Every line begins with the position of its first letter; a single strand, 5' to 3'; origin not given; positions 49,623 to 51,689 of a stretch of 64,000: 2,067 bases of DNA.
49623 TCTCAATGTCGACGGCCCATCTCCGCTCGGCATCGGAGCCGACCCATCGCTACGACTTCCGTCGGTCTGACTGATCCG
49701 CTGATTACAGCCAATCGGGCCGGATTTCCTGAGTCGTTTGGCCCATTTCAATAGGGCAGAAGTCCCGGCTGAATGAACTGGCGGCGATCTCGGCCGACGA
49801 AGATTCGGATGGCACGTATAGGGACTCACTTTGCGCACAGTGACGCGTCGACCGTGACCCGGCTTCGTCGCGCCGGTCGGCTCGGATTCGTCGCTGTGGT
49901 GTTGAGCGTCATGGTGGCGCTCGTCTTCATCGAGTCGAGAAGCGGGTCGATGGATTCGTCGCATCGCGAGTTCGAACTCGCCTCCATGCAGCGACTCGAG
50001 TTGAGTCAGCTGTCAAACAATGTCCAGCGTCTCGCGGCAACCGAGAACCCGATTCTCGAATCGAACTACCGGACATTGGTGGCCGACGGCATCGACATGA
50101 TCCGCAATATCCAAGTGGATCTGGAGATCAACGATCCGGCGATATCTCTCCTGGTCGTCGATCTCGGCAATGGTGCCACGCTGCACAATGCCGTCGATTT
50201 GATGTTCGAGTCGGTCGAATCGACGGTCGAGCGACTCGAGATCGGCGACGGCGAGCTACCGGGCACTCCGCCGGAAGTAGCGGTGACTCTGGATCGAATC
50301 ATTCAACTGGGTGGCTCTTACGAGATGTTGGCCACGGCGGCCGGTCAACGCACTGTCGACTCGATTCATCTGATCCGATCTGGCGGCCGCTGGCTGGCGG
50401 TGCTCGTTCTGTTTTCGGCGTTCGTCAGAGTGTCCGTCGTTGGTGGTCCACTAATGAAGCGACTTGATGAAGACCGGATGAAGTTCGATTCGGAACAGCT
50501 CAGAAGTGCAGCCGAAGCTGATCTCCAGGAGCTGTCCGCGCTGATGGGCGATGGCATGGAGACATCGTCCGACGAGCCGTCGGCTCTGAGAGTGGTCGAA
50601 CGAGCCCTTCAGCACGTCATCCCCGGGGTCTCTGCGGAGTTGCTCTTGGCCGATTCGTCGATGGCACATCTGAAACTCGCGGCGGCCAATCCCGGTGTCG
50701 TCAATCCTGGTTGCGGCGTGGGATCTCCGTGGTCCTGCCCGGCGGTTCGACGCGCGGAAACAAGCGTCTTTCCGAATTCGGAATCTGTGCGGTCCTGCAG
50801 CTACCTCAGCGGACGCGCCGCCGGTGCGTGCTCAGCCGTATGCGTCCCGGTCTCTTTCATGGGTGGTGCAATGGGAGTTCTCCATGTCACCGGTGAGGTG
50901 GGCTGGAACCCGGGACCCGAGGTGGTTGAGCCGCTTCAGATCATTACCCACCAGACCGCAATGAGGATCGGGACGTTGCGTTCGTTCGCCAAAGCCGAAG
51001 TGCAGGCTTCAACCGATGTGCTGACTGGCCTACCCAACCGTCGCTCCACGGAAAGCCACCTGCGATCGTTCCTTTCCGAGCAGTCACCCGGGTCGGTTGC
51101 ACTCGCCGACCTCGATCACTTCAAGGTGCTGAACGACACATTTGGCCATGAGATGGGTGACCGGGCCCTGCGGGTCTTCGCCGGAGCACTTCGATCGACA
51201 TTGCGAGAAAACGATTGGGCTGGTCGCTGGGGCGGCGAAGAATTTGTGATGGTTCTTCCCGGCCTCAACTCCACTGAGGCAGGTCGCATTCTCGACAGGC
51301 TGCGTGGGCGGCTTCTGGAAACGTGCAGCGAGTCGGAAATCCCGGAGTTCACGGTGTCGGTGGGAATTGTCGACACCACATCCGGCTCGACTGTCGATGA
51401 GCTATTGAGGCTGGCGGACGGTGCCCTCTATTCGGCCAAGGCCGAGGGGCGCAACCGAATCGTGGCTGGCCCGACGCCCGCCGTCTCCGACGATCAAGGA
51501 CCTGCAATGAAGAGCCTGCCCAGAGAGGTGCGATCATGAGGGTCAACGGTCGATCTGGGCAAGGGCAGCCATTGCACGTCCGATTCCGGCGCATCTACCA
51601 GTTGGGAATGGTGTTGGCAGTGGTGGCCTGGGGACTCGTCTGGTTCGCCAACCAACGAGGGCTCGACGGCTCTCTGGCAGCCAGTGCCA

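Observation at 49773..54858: Three tandem, translationally coupled membrane GGDEF paralogues inserted between tsaD and groES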

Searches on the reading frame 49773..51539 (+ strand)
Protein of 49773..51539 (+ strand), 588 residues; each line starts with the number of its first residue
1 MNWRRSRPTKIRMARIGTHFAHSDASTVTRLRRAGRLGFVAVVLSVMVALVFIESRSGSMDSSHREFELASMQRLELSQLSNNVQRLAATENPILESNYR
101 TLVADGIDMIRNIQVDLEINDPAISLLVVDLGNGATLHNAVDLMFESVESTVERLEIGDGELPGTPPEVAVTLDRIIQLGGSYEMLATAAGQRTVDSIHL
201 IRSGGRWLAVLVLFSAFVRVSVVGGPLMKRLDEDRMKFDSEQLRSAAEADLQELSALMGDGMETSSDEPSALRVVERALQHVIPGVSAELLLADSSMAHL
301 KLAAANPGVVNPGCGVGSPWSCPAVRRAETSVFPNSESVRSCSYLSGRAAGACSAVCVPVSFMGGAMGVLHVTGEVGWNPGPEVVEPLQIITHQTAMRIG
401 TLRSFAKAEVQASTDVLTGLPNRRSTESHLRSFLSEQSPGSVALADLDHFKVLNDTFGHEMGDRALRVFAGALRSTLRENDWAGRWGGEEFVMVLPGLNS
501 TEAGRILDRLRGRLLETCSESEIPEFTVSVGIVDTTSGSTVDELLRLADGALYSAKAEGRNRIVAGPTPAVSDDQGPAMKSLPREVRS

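Call 8: search_protein_families(library=pfam, proteins=[window:49773-51539:+], max_evalue=1)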
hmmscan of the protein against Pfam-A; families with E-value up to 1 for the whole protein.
window:49773-51539:+ (588 aa): 4 families
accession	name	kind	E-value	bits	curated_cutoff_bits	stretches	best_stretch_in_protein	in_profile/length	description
PF00990.26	GGDEF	-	1.3e-39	136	23.8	1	412-562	1-161/161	Diguanylate cyclase, GGDEF domain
PF22335.1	Cas10-Cmr2_palm2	-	0.0065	17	27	1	487-563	58-132/133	Cas10/Cmr2, second palm domain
PF13185.12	GAF_2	-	0.0076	16.9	28.6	1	302-396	36-132/136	GAF domain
PF17853.6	GGDEF_2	-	0.052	14.2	24.5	1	459-532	31-93/116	GGDEF-like domain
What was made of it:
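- Checked: All three pass the Pfam GGDEF cut-off (E 1e-39, 7e-36, 1e-15; call 8).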

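Call 9: search_protein_families(library=ncbifam, proteins=[window:49773-51539:+], max_evalue=1)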
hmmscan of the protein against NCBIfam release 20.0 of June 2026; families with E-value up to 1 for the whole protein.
window:49773-51539:+ (588 aa): 21 families
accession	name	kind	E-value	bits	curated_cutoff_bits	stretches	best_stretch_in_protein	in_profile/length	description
NF038266.1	diguan_SiaD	equivalog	1.1e-42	146.2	290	1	410-563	92-252/252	biofilm regulation diguanylate cyclase SiaD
NF007380.0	PRK09894.1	equivalog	8.5e-40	136.9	256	1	408-565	125-286/296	diguanylate cyclase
TIGR00254.1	GGDEF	domain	1.4e-39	135.5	37.4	1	409-564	2-165/168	diguanylate cyclase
NF007135.0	PRK09581.1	equivalog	5.7e-37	127.6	474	1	411-565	291-454/457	PleD family two-component system response regulator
NF047654.1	DiguCycDgcRLepto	equivalog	2.1e-31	109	500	1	395-564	118-294/295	diguanylate cyclase DgcR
NF051473.1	DigCycDgcsShew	equivalog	5e-29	101.6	400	1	405-562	128-287/291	diguanylate cyclase DgcS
NF011955.1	PRK15426.1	equivalog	1.8e-28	99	408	1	409-565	395-560/564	cellulose biosynthesis regulator diguanylate cyclase DgcQ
NF007423.1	PRK09966.1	equivalog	2.9e-28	98.9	325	1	409-556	236-390/390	diguanylate cyclase DgcN/YfiN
NF040885.1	diguan_DgcJ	equivalog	8.7e-26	90.7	500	1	406-560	335-490/493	diguanylate cyclase DgcJ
NF041606.1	dguan_cyc_DgcA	equivalog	4.1e-25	88.4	370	1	429-564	199-337/340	diguanylate cyclase DgcA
NF007599.0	PRK10245.1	equivalog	4.4e-25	87.9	402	1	390-563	190-367/371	diguanylate cyclase AdrA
NF007298.0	PRK09776.1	equivalog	1e-23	83.2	1135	1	410-563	682-842/1111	diguanylate cyclase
NF007474.0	PRK10060.1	equivalog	1e-22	80.1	782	1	408-562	233-391/663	cyclic di-GMP phosphodiesterase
NF045675.1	PhdiestaseDibA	equivalog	3.3e-19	68.7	980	1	410-561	201-359/623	phosphodiesterase DibA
NF008467.0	PRK11359.1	equivalog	5.7e-19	67.6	857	1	369-560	333-525/800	oxygen-sensing cyclic-di-GMP phosphodiesterase DosP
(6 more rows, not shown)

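Call 11: find_homologous_proteins(query=window:49773-51539:+, max_evalue=0.001)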
Query window:49773-51539:+ (588 aa): 2114 proteins with E <= 0.001 among 8000 candidates; the best 120 are listed.
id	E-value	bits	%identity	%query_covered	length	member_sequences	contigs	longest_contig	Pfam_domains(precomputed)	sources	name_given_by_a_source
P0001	5.7e-202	690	56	97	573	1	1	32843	PF00990.27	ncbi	-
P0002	6.7e-199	680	59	93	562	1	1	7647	PF00990.27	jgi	-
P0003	9.4e-191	653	57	93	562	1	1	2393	PF00990.27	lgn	-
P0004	5.8e-190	650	57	93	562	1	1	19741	PF00990.27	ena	-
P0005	1.3e-164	567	51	92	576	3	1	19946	PF00990.27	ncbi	-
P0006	5.1e-164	565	49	97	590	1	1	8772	PF00990.27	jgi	-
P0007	1.6e-158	547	51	86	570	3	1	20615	PF00990.27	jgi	-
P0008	9.9e-146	504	57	75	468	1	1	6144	PF00990.27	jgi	-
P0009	2.2e-135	470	43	96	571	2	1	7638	PF00990.27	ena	-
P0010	9.2e-135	468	44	94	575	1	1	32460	PF22335.2,PF00990.27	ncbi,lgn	-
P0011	5.9e-129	449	43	94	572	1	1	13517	PF00990.27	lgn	-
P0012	8.0e-129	449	43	93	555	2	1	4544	PF13185.13,PF00990.27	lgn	-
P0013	1.3e-128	448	48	85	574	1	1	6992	PF13185.13,PF00990.27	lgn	-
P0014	1.2e-127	445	43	95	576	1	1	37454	PF00990.27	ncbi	ncbi:MAG: GGDEF domain-containing protein [Actinomycetota bacterium]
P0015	6.1e-126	439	51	74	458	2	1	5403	PF13185.13,PF00990.27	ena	-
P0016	8.5e-126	439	42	94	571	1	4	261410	PF00990.27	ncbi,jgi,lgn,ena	-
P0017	9.5e-126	439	44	92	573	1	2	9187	PF00990.27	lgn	-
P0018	2.4e-125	437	42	96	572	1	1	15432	PF00990.27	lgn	-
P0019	4.1e-125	436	43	91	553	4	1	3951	PF00990.27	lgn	-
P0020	1.3e-124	435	44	91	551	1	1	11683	PF00990.27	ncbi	ncbi:MAG: GGDEF domain-containing protein, partial [Actinomycetota bacterium]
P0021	1.9e-122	428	42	95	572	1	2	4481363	PF00990.27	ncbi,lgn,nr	ncbi:MAG: GGDEF domain-containing protein [Acidimicrobiales bacterium]|nr:GGDEF domain-containing pr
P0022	1.1e-121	425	41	94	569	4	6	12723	PF00990.27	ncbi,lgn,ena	-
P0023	2.6e-121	424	43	91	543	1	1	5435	PF00990.27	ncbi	ncbi:MAG: GGDEF domain-containing protein, partial [Actinomycetota bacterium]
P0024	1.1e-118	415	41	96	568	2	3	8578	PF13185.13,PF00990.27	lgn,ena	-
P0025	5.3e-118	413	54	62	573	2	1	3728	PF13185.13,PF00990.27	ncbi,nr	ncbi:MAG: GGDEF domain-containing protein [Actinomyces sp.]|nr:MAG: GGDEF domain-containing protein 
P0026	6.7e-106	373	50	62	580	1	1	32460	PF00990.27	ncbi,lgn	-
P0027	1.2e-104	369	52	56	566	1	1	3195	PF13185.13,PF00990.27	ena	-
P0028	2.5e-104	368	53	54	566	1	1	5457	PF13185.13,PF00990.27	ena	-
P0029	2.3e-103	365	50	60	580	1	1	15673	PF13185.13,PF00990.27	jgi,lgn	jgi:diguanylate cyclase (GGDEF)-like protein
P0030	4.3e-103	364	47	60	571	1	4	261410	PF13185.13,PF00990.27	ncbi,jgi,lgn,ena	-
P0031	4.5e-103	364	53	54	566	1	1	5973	PF13185.13,PF00990.27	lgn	-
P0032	5.5e-103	363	52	54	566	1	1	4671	PF13185.13,PF00990.27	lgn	-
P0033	2.5e-102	361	53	54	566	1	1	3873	PF13185.13,PF00990.27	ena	-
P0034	3.2e-102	361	49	59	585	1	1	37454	PF13185.13,PF00990.27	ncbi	ncbi:MAG: sensor domain-containing diguanylate cyclase [Actinomycetota bacterium]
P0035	4.9e-102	360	53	54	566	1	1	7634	PF13185.13,PF00990.27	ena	-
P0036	7.2e-102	360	45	67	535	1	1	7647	PF00990.27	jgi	-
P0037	1.2e-101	359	48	60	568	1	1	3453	PF13185.13,PF00990.27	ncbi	ncbi:MAG: sensor domain-containing diguanylate cyclase [Actinomycetota bacterium]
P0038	2.2e-101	358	49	58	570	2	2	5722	PF13185.13,PF00990.27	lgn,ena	-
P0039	4.1e-101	357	53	54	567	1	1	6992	PF13185.13,PF00990.27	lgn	-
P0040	8.7e-101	356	52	55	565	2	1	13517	PF13185.13,PF00990.27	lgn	-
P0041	4.9e-100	354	49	59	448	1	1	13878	PF13185.13,PF00990.27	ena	-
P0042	6.9e-100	353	53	54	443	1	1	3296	PF00990.27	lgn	-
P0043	3.2e-99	351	51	55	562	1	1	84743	PF13185.13,PF01590.33,PF00990.27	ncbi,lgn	ncbi:MAG: sensor domain-containing diguanylate cyclase [Acidimicrobiales bacterium]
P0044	1.3e-98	349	46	59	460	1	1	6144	PF00990.27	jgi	-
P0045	3.9e-97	344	49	58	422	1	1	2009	PF00990.27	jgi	jgi:diguanylate cyclase (GGDEF)-like protein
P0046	2.5e-96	341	36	91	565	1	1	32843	PF13185.13,PF00990.27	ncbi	-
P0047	4.3e-95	337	49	57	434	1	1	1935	PF00990.27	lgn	-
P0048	3.3e-93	331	46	59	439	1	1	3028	PF13185.13,PF01590.33,PF00990.27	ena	-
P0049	3.6e-93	331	47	57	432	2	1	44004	PF00990.27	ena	-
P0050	6.2e-93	330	50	58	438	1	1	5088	PF13185.13,PF00990.27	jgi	jgi:diguanylate cyclase (GGDEF)-like protein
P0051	7.9e-93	330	46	57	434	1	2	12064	PF13185.13,PF01590.33,PF00990.27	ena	-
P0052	8.5e-93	330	50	59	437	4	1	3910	PF00990.27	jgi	jgi:diguanylate cyclase (GGDEF)-like protein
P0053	1.0e-92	330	51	56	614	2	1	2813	PF00672.31,PF00990.27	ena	-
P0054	2.4e-92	328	47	65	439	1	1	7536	PF13185.13,PF01590.33,PF00990.27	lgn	-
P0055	3.5e-92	328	46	58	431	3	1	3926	PF13185.13,PF01590.33,PF00990.27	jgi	jgi:diguanylate cyclase (GGDEF)-like protein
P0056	3.9e-92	328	46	60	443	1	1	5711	PF00990.27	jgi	jgi:diguanylate cyclase (GGDEF)-like protein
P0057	1.3e-91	326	46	57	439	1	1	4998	PF13185.13,PF01590.33,PF00990.27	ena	-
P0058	3.2e-91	325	43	67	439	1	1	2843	PF13185.13,PF00990.27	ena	-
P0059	4.0e-91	324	47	61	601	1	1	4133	PF00672.31,PF13185.13,PF01590.33,PF00990.27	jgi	jgi:diguanylate cyclase (GGDEF)-like protein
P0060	9.5e-91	323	51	55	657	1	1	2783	PF00672.31,PF13185.13,PF01590.33,PF00990.27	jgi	jgi:diguanylate cyclase (GGDEF)-like protein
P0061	1.9e-90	322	51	55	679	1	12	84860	PF00672.31,PF00990.27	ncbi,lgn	-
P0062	2.5e-90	322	49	53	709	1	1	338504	PF08447.19,PF13185.13,PF01590.33,PF08448.17,PF00989.32,PF00990.27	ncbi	-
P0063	8.1e-90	320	47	61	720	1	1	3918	PF08447.19,PF13185.13,PF08448.17,PF00990.27,PF13675.12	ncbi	-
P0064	9.3e-90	320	47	62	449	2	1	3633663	PF00990.27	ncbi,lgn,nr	ncbi:MAG: GGDEF domain-containing protein [Acidimicrobiales bacterium]|nr:GGDEF domain-containing pr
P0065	1.8e-89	319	50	56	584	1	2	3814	PF00672.31,PF13185.13,PF00990.27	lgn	-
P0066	2.6e-89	318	47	59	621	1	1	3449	PF00672.31,PF01590.33,PF00990.27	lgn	-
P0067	3.5e-89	318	50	55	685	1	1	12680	PF08447.19,PF13185.13,PF00989.32,PF00990.27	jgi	jgi:diguanylate cyclase (GGDEF)-like protein/PAS domain S-box-containing protein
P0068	3.5e-89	318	48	60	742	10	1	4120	PF13185.13,PF08448.17,PF00989.32,PF00990.27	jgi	-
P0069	4.0e-89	318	50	57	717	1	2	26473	PF08447.19,PF13185.13,PF00990.27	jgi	jgi:diguanylate cyclase (GGDEF)-like protein/PAS domain S-box-containing protein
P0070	4.5e-89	317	48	61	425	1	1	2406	PF13185.13,PF00990.27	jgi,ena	-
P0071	4.5e-89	317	47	59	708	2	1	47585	PF13185.13,PF08448.17,PF00989.32,PF00990.27,PF13675.12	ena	-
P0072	5.4e-89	317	46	61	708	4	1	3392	PF08447.19,PF13185.13,PF01590.33,PF08448.17,PF00989.32,PF00990.27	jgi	jgi:diguanylate cyclase (GGDEF)-like protein/PAS domain S-box-containing protein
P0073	1.1e-88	316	46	59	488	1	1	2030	PF00990.27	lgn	-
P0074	2.1e-88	315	50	53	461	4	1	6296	PF00990.27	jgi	jgi:diguanylate cyclase (GGDEF)-like protein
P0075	5.1e-88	314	51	54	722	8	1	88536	PF08447.19,PF13185.13,PF08448.17,PF00990.27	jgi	jgi:diguanylate cyclase (GGDEF)-like protein/PAS domain S-box-containing protein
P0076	6.9e-88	314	52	50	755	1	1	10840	PF13185.13,PF08448.17,PF00990.27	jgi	jgi:diguanylate cyclase (GGDEF)-like protein/PAS domain S-box-containing protein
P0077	7.0e-88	314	47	62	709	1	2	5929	PF08447.19,PF13185.13,PF01590.33,PF08448.17,PF00989.32,PF00990.27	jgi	jgi:diguanylate cyclase (GGDEF)-like protein/PAS domain S-box-containing protein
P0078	7.7e-88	313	49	55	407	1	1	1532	PF00672.31,PF13185.13,PF01590.33,PF00990.27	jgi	jgi:diguanylate cyclase (GGDEF)-like protein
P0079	8.8e-88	313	45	61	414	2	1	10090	PF00990.27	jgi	jgi:diguanylate cyclase (GGDEF)-like protein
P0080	9.4e-88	313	47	60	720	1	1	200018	PF08447.19,PF13185.13,PF08448.17,PF00990.27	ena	-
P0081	1.0e-87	313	48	58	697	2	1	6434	PF08447.19,PF13185.13,PF01590.33,PF08448.17,PF00990.27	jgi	jgi:diguanylate cyclase (GGDEF)-like protein/PAS domain S-box-containing protein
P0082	1.2e-87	313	48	59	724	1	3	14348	PF08447.19,PF13185.13,PF08448.17,PF00990.27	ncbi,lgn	-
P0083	1.4e-87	313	48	56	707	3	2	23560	PF08447.19,PF13185.13,PF01590.33,PF08448.17,PF00989.32,PF00990.27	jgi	jgi:diguanylate cyclase (GGDEF)-like protein/PAS domain S-box-containing protein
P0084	1.5e-87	312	47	59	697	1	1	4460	PF08447.19,PF13185.13,PF01590.33,PF08448.17,PF00989.32,PF00990.27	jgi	-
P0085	1.7e-87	312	48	57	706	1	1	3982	PF08447.19,PF13185.13,PF01590.33,PF08448.17,PF00989.32,PF00990.27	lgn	-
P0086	1.9e-87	312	49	58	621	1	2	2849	PF00672.31,PF13185.13,PF00990.27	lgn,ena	-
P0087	1.9e-87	312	49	56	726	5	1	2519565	PF08447.19,PF13185.13,PF00990.27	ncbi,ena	-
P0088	2.3e-87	312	44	61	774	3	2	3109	PF13185.13,PF00990.27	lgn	-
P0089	2.3e-87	312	48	60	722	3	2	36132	PF08447.19,PF00990.27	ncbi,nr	ncbi:MAG: hypothetical protein QOK19_758 [Solirubrobacteraceae bacterium]|nr:hypothetical protein [S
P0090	2.7e-87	312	45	68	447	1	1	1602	PF13185.13,PF01590.33,PF00990.27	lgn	-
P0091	3.3e-87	311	50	52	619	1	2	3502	PF00672.31,PF00990.27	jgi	-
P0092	3.5e-87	311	45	61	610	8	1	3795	PF00672.31,PF00990.27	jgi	-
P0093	3.8e-87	311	47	57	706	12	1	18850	PF08447.19,PF13185.13,PF00989.32,PF00990.27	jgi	jgi:diguanylate cyclase (GGDEF)-like protein/PAS domain S-box-containing protein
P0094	4.2e-87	311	48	57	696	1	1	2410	PF08447.19,PF13185.13,PF01590.33,PF08448.17,PF00989.32,PF00990.27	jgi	jgi:diguanylate cyclase (GGDEF)-like protein/PAS domain S-box-containing protein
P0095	5.6e-87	311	50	55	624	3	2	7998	PF00672.31,PF13185.13,PF01590.33,PF00990.27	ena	-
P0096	6.0e-87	310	52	52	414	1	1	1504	PF00672.31,PF13185.13,PF00990.27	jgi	jgi:diguanylate cyclase (GGDEF)-like protein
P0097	6.4e-87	310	44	65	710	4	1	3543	PF13185.13,PF00989.32,PF00990.27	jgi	jgi:diguanylate cyclase (GGDEF)-like protein/PAS domain S-box-containing protein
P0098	6.5e-87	310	47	54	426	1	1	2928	PF13185.13,PF01590.33,PF00990.27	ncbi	ncbi:MAG: sensor domain-containing diguanylate cyclase, partial [Solirubrobacteraceae bacterium]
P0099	6.7e-87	310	47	58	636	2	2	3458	PF00672.31,PF13185.13,PF00990.27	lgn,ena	-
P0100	6.7e-87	310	47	55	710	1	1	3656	PF13185.13,PF00990.27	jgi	jgi:diguanylate cyclase (GGDEF)-like protein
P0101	6.8e-87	310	45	61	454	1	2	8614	PF00990.27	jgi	jgi:diguanylate cyclase (GGDEF)-like protein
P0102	6.9e-87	310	48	57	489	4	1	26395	PF00990.27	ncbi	-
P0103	7.6e-87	310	47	57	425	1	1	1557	PF22335.2,PF00990.27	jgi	jgi:diguanylate cyclase (GGDEF)-like protein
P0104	8.9e-87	310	46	60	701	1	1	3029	PF08447.19,PF13426.14,PF13185.13,PF01590.33,PF08448.17,PF00989.32,PF00990.27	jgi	jgi:diguanylate cyclase (GGDEF)-like protein/PAS domain S-box-containing protein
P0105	9.2e-87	310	48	59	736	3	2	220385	PF13185.13,PF08448.17,PF00990.27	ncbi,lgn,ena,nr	ncbi:MAG TPA: diguanylate cyclase [Solirubrobacteraceae bacterium]|nr:diguanylate cyclase [Solirubro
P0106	9.3e-87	310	46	59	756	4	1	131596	PF13185.13,PF08448.17,PF00990.27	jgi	jgi:diguanylate cyclase (GGDEF)-like protein/PAS domain S-box-containing protein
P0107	9.5e-87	310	47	60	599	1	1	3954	PF08447.19,PF13185.13,PF08448.17,PF00990.27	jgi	jgi:diguanylate cyclase (GGDEF)-like protein/PAS domain S-box-containing protein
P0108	1.0e-86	310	48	55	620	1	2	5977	PF00672.31,PF13185.13,PF00990.27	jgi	jgi:diguanylate cyclase (GGDEF)-like protein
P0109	1.1e-86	310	46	61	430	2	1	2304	PF22335.2,PF00990.27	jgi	jgi:diguanylate cyclase (GGDEF)-like protein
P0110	1.3e-86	309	47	58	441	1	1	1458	PF08447.19,PF13185.13,PF01590.33,PF00990.27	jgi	-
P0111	1.7e-86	309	49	54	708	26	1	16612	PF08447.19,PF13185.13,PF08448.17,PF00989.32,PF00990.27,PF13675.12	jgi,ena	-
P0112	1.7e-86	309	44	61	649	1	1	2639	PF00672.31,PF13185.13,PF00990.27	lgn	-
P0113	1.7e-86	309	48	57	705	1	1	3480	PF08447.19,PF08448.17,PF00989.32,PF00990.27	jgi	jgi:diguanylate cyclase (GGDEF)-like protein/PAS domain S-box-containing protein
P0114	1.7e-86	309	48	57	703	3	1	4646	PF13185.13,PF08448.17,PF00989.32,PF00990.27,PF13675.12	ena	-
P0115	1.8e-86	309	47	62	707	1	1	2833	PF08447.19,PF13185.13,PF01590.33,PF00989.32,PF00990.27,PF13675.12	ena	-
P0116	1.8e-86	309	50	54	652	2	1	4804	PF00672.31,PF13185.13,PF01590.33,PF00990.27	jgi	jgi:diguanylate cyclase (GGDEF)-like protein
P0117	1.9e-86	309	49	55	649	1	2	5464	PF00672.31,PF13185.13,PF00990.27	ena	-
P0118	2.0e-86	309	48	57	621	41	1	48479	PF00672.31,PF13185.13,PF00990.27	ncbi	ncbi:MAG: diguanylate cyclase [Steroidobacteraceae bacterium]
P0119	2.5e-86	308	51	53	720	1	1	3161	PF08447.19,PF13185.13,PF08448.17,PF00990.27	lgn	-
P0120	2.5e-86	308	48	55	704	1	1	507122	PF08447.19,PF13185.13,PF08448.17,PF00989.32,PF00990.27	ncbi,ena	-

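Call 13: find_encoding_contigs(protein=P0001, flank=8000, max_places=3)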
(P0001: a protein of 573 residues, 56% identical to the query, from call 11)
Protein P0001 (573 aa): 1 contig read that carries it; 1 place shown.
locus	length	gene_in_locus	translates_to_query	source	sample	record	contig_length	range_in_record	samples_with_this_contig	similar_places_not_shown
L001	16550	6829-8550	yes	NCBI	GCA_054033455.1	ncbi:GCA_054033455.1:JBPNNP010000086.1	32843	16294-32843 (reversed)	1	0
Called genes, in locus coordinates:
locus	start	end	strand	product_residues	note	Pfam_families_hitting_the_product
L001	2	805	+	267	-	?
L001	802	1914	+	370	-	PF01168:Ala_racemase_N, PF00842:Ala_racemase_C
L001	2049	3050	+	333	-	PF12038:QTMAN_N, PF00534:Glycos_transf_1, PF13692:Glyco_trans_1_4, PF13524:Glyco_trans_1_2 (weak)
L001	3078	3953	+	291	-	PF03576:Peptidase_S58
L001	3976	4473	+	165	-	PF02367:TsaE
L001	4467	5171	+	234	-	PF00814:TsaD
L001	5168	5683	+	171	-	PF13527:Acetyltransf_9 (weak), PF00583:Acetyltransf_1, PF13673:Acetyltransf_10, PF13508:Acetyltransf_7, PF08445:FR47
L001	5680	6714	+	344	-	PF02543:Carbam_trans_N (faint), PF00814:TsaD, PF22521:HypF_C_2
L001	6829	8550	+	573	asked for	PF00990:GGDEF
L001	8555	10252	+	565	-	PF13185:GAF_2 (weak), PF00990:GGDEF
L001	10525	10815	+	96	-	PF00166:Cpn10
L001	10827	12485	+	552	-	-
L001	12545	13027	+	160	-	-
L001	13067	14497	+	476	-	-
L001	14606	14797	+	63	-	-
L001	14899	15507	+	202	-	PF00293:NUDIX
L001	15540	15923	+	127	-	-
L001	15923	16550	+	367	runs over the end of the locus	PF00478:IMPDH, PF01070:FMN_dh, PF01645:Glu_synthase (weak)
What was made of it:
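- L001 functions with A+B only (call 13).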
